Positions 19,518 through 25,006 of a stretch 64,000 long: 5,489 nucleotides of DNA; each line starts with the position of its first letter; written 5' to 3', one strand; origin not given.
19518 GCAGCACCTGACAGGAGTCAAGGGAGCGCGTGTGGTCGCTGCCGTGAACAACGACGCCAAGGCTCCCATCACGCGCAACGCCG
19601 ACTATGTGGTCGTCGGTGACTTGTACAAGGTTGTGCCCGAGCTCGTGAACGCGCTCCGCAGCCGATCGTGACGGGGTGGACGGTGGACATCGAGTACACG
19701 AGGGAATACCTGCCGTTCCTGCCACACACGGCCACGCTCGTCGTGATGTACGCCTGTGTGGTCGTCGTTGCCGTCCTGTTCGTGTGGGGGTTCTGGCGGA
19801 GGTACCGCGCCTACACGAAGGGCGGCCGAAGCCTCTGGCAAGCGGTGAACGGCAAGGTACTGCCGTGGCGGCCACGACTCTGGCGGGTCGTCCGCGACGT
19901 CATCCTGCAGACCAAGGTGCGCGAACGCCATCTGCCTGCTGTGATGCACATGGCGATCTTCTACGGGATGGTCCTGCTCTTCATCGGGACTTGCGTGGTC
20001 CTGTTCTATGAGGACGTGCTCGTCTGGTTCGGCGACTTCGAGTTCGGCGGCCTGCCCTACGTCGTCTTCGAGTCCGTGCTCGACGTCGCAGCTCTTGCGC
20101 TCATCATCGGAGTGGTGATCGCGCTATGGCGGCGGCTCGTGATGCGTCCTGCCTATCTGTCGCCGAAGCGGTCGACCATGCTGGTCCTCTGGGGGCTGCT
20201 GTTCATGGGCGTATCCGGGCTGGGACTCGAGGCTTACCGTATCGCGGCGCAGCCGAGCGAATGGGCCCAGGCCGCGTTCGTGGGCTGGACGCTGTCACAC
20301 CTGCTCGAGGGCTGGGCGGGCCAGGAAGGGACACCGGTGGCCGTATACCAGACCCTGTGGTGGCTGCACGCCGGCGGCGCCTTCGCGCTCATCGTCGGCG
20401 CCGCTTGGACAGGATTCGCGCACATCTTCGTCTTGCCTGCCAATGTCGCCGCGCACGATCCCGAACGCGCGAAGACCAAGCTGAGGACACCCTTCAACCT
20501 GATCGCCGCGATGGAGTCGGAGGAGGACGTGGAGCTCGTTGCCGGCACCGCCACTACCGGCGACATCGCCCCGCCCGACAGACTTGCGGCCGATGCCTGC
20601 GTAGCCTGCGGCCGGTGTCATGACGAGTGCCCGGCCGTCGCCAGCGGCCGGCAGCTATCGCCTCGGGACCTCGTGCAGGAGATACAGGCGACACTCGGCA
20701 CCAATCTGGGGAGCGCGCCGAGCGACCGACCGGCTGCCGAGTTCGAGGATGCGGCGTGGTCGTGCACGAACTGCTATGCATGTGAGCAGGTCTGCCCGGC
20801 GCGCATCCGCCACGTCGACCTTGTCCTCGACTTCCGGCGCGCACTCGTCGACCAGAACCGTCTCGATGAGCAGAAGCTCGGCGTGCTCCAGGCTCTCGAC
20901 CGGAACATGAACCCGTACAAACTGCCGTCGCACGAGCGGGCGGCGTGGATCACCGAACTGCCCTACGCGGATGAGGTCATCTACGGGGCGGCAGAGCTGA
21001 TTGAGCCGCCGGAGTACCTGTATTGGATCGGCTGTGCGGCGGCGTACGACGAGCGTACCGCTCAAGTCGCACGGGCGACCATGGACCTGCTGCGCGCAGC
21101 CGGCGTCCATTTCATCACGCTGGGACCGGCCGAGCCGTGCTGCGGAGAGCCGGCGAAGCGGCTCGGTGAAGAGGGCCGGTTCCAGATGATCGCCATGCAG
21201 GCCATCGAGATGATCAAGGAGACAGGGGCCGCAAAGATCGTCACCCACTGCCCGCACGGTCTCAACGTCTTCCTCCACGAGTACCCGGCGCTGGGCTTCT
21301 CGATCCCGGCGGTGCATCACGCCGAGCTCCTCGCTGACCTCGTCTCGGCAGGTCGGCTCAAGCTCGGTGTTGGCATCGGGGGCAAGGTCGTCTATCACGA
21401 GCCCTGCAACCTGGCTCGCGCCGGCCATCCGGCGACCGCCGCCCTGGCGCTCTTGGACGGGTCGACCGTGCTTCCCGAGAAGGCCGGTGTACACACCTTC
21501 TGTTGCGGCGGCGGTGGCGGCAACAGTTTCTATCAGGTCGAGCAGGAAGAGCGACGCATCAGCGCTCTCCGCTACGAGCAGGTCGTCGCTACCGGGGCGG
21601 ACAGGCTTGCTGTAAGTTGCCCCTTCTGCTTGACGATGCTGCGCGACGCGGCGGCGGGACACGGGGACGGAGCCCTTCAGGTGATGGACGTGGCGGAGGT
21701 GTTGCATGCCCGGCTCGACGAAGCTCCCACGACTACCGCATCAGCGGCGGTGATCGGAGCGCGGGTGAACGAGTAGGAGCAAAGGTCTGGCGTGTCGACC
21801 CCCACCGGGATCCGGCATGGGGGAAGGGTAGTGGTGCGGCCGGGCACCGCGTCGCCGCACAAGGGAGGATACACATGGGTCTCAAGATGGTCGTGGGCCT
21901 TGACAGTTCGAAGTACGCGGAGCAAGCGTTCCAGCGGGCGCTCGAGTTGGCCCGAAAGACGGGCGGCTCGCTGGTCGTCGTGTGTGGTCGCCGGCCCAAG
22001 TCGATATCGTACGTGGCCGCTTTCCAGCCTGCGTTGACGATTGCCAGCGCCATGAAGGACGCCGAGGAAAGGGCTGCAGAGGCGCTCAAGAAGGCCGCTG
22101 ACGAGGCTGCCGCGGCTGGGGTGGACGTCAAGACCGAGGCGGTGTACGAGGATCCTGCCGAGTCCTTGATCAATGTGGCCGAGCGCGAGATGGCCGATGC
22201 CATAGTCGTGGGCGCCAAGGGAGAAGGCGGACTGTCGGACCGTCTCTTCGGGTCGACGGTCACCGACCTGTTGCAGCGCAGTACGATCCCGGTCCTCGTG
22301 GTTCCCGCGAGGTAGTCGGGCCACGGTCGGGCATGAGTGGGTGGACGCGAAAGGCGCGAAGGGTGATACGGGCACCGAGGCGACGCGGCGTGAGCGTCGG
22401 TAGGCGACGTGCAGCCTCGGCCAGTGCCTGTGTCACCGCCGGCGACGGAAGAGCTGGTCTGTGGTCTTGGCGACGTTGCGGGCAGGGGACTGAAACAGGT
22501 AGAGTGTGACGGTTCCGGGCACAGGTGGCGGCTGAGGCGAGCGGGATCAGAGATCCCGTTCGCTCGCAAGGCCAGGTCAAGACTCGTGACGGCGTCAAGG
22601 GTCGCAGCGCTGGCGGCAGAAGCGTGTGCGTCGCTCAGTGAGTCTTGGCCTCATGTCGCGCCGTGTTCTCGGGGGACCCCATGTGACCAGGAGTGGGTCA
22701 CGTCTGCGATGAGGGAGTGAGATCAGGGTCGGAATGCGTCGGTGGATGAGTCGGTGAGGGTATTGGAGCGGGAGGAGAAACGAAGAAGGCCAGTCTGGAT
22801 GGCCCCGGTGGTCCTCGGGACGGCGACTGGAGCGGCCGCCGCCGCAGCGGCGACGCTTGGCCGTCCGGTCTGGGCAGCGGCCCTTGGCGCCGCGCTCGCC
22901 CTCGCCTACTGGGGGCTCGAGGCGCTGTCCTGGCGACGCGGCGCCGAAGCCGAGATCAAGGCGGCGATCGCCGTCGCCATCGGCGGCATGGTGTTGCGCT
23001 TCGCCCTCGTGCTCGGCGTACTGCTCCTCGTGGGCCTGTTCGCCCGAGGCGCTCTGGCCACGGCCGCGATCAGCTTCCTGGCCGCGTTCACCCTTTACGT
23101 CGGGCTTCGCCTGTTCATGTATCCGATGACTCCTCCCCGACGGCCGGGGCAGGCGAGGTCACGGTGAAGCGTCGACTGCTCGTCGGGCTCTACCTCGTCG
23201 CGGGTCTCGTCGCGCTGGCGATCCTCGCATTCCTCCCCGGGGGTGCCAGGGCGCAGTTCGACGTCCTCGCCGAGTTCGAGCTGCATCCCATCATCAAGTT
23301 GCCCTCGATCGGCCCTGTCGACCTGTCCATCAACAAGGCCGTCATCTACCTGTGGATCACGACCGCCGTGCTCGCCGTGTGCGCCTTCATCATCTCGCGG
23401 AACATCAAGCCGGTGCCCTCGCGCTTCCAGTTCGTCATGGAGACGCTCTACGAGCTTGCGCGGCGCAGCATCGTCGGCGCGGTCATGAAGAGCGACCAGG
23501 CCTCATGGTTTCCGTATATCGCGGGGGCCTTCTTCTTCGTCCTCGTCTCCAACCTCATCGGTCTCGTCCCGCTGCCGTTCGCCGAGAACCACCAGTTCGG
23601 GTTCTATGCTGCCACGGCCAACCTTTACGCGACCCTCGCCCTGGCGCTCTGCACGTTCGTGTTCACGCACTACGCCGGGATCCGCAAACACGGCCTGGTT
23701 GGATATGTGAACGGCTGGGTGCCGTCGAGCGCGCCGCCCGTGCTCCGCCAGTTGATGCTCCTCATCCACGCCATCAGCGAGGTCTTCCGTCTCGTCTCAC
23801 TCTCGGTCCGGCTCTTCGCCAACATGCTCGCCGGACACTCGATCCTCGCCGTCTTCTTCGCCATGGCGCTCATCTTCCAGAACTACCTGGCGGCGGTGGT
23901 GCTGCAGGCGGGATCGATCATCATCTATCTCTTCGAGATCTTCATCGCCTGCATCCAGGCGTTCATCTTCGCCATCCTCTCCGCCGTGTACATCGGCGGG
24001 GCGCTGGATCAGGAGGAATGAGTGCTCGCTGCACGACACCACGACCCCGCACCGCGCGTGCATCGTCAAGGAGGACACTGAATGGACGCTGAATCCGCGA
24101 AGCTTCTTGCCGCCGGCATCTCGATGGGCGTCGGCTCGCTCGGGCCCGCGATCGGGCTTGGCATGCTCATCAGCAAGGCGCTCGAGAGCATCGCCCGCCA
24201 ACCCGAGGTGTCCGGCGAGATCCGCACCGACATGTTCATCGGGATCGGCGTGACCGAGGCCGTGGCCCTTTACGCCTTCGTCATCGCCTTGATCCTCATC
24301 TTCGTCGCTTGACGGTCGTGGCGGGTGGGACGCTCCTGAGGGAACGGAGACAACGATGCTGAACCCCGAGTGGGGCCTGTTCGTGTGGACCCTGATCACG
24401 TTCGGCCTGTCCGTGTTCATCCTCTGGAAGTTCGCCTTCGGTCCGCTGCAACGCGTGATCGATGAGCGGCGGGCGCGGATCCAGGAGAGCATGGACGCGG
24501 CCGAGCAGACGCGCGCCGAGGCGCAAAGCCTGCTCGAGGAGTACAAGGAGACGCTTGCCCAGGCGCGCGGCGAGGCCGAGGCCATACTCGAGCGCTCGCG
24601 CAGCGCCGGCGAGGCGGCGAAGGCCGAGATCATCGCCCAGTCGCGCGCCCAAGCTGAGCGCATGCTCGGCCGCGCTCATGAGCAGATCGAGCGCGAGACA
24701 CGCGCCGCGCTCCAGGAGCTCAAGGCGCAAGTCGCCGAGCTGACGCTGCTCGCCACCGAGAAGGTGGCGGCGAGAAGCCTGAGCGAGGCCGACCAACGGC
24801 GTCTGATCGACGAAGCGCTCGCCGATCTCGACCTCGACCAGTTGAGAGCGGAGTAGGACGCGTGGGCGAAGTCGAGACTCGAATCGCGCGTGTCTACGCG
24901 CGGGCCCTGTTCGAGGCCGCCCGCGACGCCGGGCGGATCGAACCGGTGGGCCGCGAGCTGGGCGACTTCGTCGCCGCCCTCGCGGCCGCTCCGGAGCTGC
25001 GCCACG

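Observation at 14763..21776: Hybrid GlcD/GlcF-like dehydrogenase plus EtfBA plus fused cytochrome-b/HdrD-like membrane oxidoreductase: a putative substrate-to-quinone ETF chain of unknown substrate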

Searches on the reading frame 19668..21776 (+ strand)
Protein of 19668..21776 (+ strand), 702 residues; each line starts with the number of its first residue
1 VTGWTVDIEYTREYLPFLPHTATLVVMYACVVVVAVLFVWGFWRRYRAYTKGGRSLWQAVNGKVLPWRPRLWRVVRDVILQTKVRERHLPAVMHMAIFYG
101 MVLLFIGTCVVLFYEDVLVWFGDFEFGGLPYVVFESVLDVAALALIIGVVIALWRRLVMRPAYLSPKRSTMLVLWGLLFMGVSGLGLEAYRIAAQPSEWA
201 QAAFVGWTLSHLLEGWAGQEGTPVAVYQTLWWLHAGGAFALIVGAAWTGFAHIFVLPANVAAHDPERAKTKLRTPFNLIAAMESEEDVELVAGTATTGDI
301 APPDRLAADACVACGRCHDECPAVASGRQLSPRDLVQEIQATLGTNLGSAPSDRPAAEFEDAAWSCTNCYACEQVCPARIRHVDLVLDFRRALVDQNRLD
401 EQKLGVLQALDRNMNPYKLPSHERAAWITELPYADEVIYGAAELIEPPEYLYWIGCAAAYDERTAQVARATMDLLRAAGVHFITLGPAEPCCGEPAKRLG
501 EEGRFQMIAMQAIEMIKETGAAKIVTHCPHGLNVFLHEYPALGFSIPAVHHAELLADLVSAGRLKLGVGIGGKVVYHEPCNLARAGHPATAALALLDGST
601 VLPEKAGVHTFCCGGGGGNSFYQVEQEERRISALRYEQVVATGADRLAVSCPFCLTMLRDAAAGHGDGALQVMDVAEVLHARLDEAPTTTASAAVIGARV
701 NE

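Call 6: search_protein_families(library=pfam, proteins=[window:19668-21776:+], max_evalue=0.01)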
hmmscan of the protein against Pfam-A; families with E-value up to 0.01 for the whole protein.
window:19668-21776:+ (702 aa): 10 families
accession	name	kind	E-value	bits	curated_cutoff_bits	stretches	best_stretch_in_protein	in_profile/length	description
PF02754.22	CCG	-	3.8e-26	91.5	20.6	2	450-530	1-79/85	Cysteine-rich domain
PF13183.11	Fer4_8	-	5.4e-10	40.1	27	1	308-380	2-68/68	4Fe-4S dicluster domain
PF13237.11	Fer4_10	-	3.2e-08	33.8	25.5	1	307-377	5-53/53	4Fe-4S dicluster domain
PF13187.11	Fer4_9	-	3.7e-08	33.7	27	1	310-379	1-50/52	4Fe-4S dicluster domain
PF13534.11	Fer4_17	-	4.3e-07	30.8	22.2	1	310-380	1-60/61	4Fe-4S dicluster domain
PF12797.12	Fer4_2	-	2.2e-06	27.7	24.5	1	363-378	7-22/22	4Fe-4S binding domain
PF12838.12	Fer4_7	-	2.2e-05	25.3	27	1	311-379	2-51/52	4Fe-4S dicluster domain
PF13484.11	Fer4_16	-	0.00016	22.8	30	1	311-378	2-65/66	4Fe-4S double cluster binding domain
PF00037.32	Fer4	-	0.00047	20.3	21.1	0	366-378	8-20/24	4Fe-4S binding domain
PF12837.12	Fer4_6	-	0.0016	18.8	25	0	308-323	6-21/24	4Fe-4S binding domain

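Call 7: search_protein_families(library=ncbifam, proteins=[window:19668-21776:+], max_evalue=0.01)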
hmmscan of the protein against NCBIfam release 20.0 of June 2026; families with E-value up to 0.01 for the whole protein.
window:19668-21776:+ (702 aa): 30 families (the best 25 are shown)
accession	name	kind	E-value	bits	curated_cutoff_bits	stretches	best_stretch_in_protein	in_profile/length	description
NF004898.0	PRK06259.1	equivalog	8.1e-31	107.2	385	1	309-680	134-485/488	fumarate reductase (CoM/CoB) subunit TfrB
NF045670.1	quin_L_LdhH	equivalog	8e-26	90.5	800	2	452-679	471-705/706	L-lactate dehydrogenase (quinone) large subunit LdhH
NF045663.1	diclust_near_Sec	equivalog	9e-16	57.1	530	1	311-669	306-625/759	pyridine nucleotide-disulfide oxidoreductase/dicluster-binding protein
NF008369.0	PRK11168.1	equivalog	1.3e-15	57.3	278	2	451-659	170-381/401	anaerobic glycerol-3-phosphate dehydrogenase subunit C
NF045711.1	sulf_resp_HmcF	equivalog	1.3e-12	47.3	750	2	546-661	307-428/457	sulfate respiration complex iron-sulfur protein HmcF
NF038018.1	qmoC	equivalog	2.7e-11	43.6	300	1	17-196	147-322/360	quinone-interacting membrane-bound oxidoreductase complex subunit QmoC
NF045724.1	ferredox_TmcB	equivalog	2.8e-11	42.7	735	1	545-662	286-408/430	electron transfer complex ferredoxin TmcB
NF045796.1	DsrK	equivalog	7e-11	41.4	400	1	546-682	297-440/453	sulfate reduction electron transfer complex DsrMKJOP subunit DsrK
NF009227.0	PRK12577.1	equivalog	4e-09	35.6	349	1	308-402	151-247/330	succinate dehydrogenase/fumarate reductase iron-sulfur subunit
TIGR03290.1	CoB_CoM_SS_C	equivalog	8e-09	35.6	160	1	309-401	2-83/144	CoB--CoM heterodisulfide reductase subunit C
TIGR03379.1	glycerol3P_GlpC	equivalog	1.2e-08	34.1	279.9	1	451-654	165-373/397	anaerobic glycerol-3-phosphate dehydrogenase subunit GlpC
NF009226.0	PRK12576.1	equivalog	5.2e-08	32.6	344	1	310-391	155-235/317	succinate dehydrogenase/fumarate reductase iron-sulfur subunit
TIGR00273.1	TIGR00273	equivalog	5.3e-08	32.1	444.8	1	310-400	294-379/432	LutB/LldF family L-lactate oxidation iron-sulfur protein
NF041779.1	hetero_SS_HdrC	equivalog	1.9e-07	30.8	350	1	299-395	21-105/198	ferredoxin:CoB-CoM heterodisulfide reductase subunit HdrC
NF008434.0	PRK11274.1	equivalog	2.2e-07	30.1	333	1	309-398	23-106/409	glycolate oxidase subunit GlcF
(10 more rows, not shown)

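Call 24: search_solved_structures(query=window:19668-21776:+, max_evalue=0.001, show_alignments=1)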
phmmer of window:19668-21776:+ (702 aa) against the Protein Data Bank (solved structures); distinct sequences matched with E-value up to 0.001: 6.
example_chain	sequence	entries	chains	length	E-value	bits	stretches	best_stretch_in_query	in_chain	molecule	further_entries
9ojn_A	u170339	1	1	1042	1.4e-62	215.6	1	360-690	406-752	Iron-sulfur-binding reductase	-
5odc_C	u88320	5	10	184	1.7e-05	26.9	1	292-398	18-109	Heterodisulfide reductase, subunit C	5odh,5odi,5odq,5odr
8rvv_C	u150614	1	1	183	3.3e-05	25.9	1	309-388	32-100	H(2):CoB-CoM heterodisulfide,ferredoxin reductase subunit C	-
8rvu_c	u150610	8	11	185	3.4e-05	25.9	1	309-388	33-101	H(2):CoB-CoM heterodisulfide,ferredoxin reductase subunit C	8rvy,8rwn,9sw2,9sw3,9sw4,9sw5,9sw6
9sfi_E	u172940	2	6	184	4e-05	25.6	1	294-397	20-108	H(2)/formate:CoB-CoM heterodisulfide,ferredoxin reductase subunit C2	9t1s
7bkb_C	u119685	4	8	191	0.00015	23.8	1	299-403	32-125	CoB--CoM heterodisulfide reductase subunit C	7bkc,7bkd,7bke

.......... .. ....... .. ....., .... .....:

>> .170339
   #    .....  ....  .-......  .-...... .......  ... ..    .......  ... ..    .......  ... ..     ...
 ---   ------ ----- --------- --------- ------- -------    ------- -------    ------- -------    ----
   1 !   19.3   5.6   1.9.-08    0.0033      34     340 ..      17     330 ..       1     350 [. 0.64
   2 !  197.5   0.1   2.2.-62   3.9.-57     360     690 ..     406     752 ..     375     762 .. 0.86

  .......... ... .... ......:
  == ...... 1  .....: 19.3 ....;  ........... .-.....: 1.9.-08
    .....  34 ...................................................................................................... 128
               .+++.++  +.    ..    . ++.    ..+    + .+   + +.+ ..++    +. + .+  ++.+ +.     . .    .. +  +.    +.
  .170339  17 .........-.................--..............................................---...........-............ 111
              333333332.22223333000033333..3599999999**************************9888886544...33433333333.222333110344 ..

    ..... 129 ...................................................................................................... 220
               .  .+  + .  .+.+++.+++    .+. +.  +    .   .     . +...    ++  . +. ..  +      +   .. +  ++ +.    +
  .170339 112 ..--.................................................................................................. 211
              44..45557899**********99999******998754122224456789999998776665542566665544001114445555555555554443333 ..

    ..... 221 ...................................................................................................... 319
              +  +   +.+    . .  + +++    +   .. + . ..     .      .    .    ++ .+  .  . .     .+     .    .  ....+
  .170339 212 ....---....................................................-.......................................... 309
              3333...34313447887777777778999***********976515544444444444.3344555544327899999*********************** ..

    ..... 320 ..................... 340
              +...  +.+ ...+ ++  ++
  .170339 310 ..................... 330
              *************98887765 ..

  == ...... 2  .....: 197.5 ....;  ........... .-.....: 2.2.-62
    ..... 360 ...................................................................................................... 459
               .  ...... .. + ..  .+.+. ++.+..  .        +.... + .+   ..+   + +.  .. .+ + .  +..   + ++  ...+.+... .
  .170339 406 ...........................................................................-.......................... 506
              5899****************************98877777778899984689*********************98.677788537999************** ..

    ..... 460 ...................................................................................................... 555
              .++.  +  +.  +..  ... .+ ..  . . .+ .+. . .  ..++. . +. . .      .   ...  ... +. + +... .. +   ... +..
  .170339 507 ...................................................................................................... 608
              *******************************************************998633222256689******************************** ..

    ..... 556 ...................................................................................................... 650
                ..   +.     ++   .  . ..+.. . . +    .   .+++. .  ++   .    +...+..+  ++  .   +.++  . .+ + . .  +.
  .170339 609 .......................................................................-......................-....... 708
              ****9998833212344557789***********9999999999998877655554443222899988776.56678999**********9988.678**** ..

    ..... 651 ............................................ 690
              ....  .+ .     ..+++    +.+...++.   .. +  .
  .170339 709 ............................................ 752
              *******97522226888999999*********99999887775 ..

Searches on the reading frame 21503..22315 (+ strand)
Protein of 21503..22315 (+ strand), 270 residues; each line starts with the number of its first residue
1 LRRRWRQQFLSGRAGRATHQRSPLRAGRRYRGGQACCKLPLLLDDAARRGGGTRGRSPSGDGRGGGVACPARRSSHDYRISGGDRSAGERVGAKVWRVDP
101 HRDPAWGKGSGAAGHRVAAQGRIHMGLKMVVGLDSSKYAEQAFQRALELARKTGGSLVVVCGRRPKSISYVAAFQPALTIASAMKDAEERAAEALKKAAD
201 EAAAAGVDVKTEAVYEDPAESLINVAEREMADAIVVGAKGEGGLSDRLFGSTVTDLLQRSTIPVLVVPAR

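Call 9: search_protein_families(library=pfam, proteins=[window:21503-22315:+], max_evalue=0.001)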
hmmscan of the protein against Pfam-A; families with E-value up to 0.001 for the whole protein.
window:21503-22315:+ (270 aa): 2 families
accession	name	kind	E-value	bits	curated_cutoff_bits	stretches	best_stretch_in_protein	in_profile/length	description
PF00582.32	Usp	-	6.4e-29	101.8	24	1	128-268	4-141/141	Universal stress protein family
PF01261.30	AP_endonuc_2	-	7.3e-05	23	31.1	1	141-218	68-131/249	Xylose isomerase-like TIM barrel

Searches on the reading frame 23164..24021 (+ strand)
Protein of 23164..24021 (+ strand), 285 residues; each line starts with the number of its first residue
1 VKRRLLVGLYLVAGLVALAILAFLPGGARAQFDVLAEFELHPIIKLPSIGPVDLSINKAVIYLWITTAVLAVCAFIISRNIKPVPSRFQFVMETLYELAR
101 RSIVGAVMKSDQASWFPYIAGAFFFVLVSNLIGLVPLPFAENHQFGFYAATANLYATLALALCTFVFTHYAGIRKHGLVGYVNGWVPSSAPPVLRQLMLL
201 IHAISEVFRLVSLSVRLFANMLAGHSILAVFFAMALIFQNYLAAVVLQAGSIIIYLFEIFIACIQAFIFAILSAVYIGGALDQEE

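Call 9: search_protein_families(library=pfam, proteins=[window:23164-24021:+], max_evalue=0.001)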
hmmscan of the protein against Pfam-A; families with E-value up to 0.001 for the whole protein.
window:23164-24021:+ (285 aa): 1 family
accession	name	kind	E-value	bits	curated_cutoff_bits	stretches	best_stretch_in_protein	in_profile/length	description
PF00119.25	ATP-synt_A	-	1.2e-55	189.2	33.9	1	60-277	1-216/217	ATP synthase A chain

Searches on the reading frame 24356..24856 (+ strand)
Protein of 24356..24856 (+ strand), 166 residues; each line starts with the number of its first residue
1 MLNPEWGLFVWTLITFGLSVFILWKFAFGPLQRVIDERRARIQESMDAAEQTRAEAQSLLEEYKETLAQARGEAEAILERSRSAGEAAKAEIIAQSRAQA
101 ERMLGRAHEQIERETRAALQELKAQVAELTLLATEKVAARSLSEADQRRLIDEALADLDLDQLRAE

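Call 9: search_protein_families(library=pfam, proteins=[window:24356-24856:+], max_evalue=0.001)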
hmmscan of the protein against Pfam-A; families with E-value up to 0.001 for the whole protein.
window:24356-24856:+ (166 aa): 1 family
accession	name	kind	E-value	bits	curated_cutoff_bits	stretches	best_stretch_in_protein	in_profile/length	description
PF00430.23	ATP-synt_B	-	2.6e-29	102.4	28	1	9-137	2-130/132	ATP synthase B/B' CF(0)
